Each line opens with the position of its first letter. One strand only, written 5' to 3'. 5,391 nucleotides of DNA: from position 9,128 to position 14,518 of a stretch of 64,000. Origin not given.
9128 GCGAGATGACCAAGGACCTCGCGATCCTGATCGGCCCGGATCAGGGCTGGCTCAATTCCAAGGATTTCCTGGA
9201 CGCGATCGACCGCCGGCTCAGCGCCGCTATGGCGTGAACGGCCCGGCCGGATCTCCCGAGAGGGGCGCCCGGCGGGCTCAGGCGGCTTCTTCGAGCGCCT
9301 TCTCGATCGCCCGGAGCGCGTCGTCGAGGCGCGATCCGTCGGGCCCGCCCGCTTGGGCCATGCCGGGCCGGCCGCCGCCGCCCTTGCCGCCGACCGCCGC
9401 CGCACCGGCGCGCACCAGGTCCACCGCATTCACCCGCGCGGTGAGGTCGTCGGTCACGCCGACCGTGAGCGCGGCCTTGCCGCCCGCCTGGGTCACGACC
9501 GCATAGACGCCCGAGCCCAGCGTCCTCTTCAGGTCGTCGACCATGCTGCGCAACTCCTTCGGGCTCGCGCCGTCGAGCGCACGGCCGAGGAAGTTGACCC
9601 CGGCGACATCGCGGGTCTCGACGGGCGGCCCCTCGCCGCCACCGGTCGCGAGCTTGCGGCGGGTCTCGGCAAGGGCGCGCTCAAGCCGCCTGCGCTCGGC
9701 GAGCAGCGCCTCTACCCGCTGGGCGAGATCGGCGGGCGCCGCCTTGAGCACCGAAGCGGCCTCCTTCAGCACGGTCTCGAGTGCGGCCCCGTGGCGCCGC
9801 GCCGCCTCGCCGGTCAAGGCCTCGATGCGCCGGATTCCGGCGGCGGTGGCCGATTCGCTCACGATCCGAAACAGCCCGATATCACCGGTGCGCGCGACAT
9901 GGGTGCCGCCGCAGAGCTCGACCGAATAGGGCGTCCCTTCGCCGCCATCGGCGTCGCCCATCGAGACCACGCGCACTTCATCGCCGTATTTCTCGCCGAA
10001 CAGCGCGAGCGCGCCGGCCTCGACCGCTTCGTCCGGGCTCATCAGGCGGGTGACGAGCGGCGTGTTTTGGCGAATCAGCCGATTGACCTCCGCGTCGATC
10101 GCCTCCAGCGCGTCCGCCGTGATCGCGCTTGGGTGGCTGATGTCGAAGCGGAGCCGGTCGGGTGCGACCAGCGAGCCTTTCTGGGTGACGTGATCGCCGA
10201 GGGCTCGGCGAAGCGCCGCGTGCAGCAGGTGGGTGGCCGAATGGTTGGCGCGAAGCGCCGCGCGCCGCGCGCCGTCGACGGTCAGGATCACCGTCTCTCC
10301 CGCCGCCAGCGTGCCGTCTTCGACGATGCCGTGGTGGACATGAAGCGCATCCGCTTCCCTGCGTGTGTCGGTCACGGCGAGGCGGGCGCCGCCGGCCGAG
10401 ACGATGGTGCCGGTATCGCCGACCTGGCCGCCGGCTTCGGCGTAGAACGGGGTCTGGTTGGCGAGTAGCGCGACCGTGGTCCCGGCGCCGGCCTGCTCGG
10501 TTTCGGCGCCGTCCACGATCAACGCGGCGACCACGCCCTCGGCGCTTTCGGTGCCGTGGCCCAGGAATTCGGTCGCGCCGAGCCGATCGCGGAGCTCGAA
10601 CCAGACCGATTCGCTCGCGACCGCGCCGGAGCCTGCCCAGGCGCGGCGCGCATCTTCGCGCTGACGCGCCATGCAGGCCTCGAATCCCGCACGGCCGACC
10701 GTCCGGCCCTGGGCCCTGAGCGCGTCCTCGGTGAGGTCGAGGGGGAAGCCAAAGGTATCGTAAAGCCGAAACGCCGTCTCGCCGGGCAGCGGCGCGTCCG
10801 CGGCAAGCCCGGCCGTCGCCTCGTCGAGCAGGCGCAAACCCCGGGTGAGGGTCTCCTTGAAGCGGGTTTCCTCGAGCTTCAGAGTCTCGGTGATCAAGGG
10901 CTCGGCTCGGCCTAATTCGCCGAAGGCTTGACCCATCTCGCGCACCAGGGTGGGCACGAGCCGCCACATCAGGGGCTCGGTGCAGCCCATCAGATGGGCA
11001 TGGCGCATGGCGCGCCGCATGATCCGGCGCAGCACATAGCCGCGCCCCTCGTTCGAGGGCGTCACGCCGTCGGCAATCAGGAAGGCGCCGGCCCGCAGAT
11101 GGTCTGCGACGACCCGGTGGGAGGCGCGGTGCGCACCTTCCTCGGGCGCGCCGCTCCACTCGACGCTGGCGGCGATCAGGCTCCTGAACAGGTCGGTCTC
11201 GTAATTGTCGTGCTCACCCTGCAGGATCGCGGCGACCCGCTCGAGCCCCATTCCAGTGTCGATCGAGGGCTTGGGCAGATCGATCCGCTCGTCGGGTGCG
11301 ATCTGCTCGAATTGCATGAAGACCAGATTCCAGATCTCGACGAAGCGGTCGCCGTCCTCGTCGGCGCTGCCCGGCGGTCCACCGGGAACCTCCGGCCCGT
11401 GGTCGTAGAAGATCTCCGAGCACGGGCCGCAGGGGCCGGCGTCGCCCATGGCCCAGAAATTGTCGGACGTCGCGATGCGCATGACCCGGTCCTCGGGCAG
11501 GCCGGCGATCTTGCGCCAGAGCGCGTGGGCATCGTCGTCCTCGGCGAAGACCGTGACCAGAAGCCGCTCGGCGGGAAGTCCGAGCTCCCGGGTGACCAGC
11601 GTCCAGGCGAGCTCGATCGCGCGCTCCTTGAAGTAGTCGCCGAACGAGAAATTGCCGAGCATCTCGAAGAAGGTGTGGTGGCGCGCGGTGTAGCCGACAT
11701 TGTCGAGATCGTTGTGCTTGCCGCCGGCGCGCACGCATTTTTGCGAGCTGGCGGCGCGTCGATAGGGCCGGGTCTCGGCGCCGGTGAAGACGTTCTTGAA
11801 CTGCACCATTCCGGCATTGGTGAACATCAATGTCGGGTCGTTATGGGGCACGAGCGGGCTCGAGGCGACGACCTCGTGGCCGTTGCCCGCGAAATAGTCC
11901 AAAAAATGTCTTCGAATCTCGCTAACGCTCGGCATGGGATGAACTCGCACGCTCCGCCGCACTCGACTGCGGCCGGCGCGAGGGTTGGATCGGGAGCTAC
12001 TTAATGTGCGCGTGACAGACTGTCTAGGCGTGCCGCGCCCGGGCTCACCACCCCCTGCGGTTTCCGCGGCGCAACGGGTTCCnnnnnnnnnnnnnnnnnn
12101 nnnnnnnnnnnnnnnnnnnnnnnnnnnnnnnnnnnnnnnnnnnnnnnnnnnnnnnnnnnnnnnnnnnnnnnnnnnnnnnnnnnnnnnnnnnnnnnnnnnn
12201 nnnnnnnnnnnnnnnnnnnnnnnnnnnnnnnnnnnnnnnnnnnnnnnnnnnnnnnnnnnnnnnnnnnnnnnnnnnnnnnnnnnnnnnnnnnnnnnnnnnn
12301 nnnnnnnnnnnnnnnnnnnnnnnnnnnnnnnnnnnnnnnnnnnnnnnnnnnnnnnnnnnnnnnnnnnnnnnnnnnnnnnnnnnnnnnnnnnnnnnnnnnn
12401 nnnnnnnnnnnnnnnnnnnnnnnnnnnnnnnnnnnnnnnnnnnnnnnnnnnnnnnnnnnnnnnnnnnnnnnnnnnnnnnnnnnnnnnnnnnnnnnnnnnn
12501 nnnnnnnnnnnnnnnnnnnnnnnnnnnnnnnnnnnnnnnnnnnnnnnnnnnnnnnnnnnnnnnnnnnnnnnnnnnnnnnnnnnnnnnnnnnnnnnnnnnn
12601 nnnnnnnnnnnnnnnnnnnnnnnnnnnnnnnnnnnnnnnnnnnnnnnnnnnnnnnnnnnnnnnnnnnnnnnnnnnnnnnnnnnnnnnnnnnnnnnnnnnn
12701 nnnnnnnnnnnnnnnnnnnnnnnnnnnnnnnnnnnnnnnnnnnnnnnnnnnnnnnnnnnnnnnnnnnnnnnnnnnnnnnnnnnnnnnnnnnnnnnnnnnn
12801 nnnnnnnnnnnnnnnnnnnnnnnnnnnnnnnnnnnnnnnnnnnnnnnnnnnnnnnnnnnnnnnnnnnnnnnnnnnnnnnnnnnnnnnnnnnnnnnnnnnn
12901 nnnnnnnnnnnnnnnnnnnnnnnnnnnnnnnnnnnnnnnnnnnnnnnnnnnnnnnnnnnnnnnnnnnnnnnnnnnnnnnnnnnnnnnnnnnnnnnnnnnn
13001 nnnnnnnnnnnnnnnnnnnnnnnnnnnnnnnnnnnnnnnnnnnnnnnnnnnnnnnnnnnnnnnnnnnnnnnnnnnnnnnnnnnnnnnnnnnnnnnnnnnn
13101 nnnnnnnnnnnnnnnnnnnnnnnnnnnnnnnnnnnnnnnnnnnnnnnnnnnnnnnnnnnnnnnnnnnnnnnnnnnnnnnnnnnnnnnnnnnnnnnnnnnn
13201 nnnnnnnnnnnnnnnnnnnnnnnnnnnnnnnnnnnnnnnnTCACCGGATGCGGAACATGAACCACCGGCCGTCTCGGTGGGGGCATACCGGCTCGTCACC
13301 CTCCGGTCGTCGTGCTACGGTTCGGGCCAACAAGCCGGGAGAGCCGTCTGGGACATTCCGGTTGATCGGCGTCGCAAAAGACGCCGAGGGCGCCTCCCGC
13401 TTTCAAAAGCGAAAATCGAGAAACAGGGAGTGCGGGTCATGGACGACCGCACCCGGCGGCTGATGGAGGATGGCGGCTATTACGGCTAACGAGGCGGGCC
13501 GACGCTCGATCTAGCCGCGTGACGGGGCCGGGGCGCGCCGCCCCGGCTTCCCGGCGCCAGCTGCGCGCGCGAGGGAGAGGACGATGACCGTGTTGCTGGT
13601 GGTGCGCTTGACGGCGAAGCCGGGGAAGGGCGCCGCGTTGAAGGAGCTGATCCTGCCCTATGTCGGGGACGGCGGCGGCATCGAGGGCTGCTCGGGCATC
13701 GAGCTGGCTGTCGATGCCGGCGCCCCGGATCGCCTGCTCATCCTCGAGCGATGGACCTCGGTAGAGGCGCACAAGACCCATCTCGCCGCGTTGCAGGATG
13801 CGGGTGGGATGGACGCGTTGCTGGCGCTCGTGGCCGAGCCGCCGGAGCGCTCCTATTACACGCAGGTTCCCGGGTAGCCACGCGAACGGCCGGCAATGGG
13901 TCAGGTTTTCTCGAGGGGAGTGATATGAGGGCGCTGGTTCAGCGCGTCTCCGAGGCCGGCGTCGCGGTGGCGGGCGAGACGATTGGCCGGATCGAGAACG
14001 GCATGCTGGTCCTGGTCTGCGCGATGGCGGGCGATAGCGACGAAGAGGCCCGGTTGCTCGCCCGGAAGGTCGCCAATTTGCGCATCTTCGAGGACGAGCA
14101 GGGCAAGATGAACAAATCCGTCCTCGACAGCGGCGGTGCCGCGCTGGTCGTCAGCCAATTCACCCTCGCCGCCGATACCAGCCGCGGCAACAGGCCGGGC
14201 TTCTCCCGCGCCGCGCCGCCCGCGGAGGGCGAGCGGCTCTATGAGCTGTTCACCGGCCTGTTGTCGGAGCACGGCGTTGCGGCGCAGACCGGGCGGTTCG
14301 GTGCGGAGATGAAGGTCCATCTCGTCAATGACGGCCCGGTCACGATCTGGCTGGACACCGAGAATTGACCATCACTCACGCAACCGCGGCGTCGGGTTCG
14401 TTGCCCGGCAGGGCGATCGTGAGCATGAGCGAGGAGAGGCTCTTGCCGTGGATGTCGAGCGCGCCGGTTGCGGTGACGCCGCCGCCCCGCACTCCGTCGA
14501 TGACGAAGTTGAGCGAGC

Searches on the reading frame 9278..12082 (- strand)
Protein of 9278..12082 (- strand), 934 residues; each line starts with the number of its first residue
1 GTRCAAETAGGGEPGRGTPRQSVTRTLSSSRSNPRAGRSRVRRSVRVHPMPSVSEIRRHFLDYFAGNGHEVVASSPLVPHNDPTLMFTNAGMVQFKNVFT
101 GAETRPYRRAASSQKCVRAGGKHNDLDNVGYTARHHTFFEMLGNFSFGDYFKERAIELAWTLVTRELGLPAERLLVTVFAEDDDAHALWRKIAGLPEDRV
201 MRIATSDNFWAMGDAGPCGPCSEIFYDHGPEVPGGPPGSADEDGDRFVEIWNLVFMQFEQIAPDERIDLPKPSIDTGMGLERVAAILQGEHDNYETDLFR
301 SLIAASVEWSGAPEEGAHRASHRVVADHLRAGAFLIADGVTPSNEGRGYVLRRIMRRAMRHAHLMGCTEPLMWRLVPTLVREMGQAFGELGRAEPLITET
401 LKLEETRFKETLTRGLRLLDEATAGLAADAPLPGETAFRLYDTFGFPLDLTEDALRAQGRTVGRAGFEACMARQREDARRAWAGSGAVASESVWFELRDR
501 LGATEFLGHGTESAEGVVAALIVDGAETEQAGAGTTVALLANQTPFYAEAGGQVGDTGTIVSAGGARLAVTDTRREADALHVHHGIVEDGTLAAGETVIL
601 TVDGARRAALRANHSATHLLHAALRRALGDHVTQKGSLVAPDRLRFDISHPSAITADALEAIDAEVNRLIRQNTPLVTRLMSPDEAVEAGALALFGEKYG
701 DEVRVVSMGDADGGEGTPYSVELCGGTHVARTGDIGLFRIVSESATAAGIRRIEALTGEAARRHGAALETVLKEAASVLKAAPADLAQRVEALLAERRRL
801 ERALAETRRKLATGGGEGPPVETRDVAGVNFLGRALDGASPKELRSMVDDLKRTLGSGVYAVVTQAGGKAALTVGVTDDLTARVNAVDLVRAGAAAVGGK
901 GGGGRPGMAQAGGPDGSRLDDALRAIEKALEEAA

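Call 69: search_protein_families(library=pfam, proteins=[window:9278-12082:-], max_evalue=0.00001)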
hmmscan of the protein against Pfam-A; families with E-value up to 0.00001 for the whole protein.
window:9278-12082:- (934 aa): 3 families
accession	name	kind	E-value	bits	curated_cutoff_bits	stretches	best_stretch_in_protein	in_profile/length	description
PF01411.24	tRNA-synt_2c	-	9.5e-206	685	30.3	1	55-605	1-551/552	tRNA synthetases class II (A)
PF07973.19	tRNA_SAD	-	1.5e-17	63.7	24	1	703-754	1-44/44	Threonyl and Alanyl tRNA synthetase second additional domain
PF02272.25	DHHA1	-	3.9e-17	63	25.9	1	830-932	3-102/102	DHHA1 domain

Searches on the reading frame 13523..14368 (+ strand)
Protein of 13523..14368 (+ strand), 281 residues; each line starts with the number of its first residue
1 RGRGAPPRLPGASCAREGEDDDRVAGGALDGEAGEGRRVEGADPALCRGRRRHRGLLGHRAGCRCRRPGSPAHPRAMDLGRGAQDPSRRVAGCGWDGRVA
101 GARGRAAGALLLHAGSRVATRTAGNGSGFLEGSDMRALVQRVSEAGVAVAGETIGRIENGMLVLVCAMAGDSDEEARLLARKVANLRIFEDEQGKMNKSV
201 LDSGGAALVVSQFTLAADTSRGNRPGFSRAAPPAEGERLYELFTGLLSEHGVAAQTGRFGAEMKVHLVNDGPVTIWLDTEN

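Call 84: search_protein_families(library=pfam, proteins=[window:13523-14368:+], max_evalue=0.0001)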
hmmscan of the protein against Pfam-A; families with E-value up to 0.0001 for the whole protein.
window:13523-14368:+ (281 aa): 1 family
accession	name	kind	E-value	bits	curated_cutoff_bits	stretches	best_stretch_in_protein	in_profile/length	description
PF02580.21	Tyr_Deacylase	-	9.9e-54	182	25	1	136-278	1-144/144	D-Tyr-tRNA(Tyr) deacylase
